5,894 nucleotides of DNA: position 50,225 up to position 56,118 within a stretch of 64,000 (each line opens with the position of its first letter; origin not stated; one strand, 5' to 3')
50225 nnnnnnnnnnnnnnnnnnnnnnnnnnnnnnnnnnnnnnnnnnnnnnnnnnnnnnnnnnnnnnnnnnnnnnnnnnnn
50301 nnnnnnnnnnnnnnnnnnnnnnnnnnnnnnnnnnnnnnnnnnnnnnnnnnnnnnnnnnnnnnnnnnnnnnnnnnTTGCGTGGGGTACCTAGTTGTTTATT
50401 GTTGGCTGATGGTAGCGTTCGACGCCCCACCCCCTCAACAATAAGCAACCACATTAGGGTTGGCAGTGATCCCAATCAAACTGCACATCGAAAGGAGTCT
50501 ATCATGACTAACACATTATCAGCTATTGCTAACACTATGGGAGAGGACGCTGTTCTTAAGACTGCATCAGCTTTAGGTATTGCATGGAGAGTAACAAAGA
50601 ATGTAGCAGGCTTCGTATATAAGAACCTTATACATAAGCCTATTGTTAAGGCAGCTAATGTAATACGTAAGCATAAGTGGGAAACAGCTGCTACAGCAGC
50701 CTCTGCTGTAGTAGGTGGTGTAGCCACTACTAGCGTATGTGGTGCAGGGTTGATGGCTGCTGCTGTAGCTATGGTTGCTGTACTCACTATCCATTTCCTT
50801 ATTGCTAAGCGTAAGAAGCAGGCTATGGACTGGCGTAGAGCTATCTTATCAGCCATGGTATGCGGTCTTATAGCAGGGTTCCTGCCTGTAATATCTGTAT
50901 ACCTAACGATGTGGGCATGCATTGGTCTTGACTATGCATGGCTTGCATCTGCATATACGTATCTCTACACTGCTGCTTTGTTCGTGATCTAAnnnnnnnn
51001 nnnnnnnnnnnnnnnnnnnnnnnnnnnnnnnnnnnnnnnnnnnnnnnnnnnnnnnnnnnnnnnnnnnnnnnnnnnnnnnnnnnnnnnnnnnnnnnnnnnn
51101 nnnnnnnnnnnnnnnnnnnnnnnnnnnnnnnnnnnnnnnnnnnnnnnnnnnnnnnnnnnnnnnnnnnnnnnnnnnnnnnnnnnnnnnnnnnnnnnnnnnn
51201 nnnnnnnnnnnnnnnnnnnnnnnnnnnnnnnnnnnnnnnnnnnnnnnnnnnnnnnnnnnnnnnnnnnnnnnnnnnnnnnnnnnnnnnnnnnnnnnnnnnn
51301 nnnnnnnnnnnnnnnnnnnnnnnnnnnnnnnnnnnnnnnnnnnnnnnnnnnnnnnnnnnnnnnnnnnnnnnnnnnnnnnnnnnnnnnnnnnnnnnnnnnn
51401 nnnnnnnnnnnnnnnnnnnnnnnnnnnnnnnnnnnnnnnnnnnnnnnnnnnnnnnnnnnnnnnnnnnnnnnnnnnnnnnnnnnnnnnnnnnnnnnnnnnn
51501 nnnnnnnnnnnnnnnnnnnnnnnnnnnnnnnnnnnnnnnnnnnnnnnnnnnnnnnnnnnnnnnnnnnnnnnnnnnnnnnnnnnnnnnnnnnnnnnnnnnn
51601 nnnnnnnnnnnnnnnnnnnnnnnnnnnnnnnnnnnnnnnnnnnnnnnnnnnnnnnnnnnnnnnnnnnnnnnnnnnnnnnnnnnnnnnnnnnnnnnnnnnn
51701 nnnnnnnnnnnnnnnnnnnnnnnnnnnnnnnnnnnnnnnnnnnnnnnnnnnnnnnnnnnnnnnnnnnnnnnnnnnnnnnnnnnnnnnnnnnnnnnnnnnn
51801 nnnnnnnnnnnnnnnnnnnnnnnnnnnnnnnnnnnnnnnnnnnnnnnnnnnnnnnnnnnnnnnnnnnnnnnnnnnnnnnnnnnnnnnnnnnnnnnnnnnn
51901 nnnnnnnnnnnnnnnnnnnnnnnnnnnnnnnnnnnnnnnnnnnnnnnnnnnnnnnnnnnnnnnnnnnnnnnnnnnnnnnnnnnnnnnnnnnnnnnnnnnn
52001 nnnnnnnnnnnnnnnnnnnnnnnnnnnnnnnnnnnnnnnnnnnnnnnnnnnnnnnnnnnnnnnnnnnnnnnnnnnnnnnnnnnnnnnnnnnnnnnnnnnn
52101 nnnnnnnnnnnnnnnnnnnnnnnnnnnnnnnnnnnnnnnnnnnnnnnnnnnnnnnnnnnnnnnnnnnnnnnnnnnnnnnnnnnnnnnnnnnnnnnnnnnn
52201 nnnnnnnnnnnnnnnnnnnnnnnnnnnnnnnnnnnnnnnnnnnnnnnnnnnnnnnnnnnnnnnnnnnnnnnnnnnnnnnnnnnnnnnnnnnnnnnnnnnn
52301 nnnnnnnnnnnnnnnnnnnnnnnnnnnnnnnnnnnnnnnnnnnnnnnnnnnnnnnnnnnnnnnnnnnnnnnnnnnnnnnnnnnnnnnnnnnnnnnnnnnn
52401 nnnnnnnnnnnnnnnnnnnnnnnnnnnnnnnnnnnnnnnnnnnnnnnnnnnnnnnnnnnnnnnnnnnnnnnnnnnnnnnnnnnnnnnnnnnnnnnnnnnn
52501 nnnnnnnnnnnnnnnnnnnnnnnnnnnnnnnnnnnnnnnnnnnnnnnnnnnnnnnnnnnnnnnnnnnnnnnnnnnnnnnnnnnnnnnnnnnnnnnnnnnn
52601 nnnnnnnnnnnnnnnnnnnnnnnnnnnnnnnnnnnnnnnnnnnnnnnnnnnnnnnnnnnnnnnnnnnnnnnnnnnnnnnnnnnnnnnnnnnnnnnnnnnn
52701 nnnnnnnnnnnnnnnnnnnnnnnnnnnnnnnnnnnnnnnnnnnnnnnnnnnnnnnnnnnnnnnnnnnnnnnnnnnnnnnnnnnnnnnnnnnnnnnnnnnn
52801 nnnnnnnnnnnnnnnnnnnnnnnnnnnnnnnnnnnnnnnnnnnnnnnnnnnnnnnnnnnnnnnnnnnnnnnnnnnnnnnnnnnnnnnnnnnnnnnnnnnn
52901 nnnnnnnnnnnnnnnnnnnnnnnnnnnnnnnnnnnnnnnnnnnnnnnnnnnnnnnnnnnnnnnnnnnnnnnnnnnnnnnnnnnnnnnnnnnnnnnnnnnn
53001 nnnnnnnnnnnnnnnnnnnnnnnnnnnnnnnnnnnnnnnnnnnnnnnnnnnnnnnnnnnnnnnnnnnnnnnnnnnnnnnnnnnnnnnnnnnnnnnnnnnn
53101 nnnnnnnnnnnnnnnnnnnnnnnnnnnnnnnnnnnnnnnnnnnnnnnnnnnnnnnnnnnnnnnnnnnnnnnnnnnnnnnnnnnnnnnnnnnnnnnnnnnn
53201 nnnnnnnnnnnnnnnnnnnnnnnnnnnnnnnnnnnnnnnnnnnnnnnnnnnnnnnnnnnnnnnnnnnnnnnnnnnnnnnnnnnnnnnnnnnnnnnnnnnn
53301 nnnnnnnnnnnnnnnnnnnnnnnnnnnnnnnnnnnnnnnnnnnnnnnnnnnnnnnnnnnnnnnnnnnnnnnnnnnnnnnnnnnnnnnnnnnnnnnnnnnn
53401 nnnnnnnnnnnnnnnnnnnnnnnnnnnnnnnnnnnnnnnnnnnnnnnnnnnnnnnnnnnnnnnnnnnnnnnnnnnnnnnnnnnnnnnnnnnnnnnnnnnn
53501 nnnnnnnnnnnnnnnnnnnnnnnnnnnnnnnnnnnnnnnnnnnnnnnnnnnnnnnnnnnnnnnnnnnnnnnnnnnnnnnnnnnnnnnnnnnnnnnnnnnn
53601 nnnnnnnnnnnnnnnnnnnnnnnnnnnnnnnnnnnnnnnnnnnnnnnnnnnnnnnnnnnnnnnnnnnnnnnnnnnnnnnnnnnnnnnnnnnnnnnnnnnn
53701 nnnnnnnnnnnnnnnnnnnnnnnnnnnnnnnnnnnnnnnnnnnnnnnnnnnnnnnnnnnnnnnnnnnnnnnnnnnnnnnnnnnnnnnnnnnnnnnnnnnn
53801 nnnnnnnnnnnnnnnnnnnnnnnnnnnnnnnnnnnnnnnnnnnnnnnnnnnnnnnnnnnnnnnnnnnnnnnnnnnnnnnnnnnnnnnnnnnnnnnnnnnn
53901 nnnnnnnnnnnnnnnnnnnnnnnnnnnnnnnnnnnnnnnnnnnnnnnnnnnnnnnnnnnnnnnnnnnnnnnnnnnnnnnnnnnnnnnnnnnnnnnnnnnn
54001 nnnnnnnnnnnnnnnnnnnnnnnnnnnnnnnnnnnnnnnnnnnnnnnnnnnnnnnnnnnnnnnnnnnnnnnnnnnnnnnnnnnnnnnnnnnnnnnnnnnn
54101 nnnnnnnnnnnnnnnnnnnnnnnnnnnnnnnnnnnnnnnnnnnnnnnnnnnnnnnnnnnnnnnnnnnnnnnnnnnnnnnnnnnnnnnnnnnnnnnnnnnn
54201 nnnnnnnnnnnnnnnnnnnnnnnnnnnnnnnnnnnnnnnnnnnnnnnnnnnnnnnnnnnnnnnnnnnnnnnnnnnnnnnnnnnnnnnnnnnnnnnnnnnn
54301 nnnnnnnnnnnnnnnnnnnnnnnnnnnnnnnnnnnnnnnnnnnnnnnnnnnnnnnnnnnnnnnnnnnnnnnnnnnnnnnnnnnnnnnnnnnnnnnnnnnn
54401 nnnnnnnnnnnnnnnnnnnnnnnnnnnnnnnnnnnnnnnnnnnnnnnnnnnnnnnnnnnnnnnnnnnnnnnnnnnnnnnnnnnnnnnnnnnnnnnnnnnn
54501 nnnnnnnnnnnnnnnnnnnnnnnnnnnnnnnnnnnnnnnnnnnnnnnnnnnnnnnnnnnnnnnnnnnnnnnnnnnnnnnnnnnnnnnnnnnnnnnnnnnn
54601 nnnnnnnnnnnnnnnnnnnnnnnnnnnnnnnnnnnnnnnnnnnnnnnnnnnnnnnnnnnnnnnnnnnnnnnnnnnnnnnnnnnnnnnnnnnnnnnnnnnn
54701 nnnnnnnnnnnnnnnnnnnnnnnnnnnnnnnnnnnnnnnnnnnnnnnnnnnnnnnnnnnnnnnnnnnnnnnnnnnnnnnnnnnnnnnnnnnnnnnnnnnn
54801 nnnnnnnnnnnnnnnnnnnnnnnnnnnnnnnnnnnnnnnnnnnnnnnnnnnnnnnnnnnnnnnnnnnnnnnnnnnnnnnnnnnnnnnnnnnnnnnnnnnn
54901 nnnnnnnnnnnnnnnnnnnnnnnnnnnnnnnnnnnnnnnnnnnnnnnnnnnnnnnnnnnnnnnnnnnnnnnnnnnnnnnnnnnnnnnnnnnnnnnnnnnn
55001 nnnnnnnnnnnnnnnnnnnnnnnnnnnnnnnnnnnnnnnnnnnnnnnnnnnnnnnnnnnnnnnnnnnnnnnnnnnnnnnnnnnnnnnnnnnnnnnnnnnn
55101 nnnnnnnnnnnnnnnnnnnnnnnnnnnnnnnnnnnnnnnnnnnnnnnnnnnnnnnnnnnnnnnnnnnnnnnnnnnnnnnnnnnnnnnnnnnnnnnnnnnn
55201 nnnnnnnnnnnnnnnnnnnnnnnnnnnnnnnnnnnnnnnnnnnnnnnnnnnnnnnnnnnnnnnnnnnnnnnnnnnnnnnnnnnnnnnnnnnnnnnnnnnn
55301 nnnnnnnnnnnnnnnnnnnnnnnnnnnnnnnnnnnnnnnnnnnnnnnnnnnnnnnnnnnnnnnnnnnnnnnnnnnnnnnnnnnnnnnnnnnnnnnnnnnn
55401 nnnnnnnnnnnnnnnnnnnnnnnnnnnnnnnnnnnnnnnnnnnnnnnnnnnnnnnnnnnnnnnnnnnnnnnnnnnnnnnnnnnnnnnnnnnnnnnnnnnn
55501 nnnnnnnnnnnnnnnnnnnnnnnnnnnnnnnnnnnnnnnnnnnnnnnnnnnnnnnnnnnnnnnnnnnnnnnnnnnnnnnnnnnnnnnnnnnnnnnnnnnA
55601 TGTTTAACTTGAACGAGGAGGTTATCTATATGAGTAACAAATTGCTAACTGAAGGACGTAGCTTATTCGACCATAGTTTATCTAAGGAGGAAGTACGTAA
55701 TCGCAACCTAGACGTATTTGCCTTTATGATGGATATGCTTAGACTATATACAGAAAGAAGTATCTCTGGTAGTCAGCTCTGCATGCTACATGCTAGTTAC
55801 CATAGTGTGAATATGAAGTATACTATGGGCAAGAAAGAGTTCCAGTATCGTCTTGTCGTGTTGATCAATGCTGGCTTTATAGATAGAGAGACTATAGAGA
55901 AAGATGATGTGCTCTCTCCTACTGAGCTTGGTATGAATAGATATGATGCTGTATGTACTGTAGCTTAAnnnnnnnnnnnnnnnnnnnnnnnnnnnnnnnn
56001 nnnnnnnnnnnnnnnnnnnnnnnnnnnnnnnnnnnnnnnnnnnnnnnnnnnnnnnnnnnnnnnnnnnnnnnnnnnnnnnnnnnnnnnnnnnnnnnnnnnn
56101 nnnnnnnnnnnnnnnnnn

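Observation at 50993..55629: Polymerase gene embedded between two ORF-free, GC-rich repeat-word regions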

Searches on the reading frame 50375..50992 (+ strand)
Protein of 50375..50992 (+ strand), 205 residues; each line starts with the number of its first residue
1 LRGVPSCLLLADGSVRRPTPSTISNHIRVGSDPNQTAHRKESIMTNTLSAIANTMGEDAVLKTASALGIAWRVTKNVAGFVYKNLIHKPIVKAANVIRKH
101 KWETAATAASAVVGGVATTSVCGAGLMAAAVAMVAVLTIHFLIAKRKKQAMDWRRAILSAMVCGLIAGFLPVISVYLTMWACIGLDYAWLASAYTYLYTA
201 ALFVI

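Call 9: search_protein_families(library=pfam, proteins=[window:50375-50992:+], max_evalue=0.01)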
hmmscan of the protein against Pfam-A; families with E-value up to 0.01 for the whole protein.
window:50375-50992:+ (205 aa): 0 families
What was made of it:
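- On YonO-like / RdRP-family two-barrel RNA polymerase (Pfam PF05183): The window protein itself gives no Pfam hit (call 9).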

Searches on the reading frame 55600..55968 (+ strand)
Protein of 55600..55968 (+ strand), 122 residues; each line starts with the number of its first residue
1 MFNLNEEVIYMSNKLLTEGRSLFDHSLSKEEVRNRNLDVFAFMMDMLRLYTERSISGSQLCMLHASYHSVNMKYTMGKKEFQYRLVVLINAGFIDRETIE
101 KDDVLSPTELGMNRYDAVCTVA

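Call 9: search_protein_families(library=pfam, proteins=[window:55600-55968:+], max_evalue=0.01)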
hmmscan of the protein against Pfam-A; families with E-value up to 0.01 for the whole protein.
window:55600-55968:+ (122 aa): 0 families

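Call 103: search_protein_families(library=pfam, proteins=[window:55630-55968:+], max_evalue=0.01)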
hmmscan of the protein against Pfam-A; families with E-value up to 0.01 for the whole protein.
window:55630-55968:+ (112 aa): 0 families
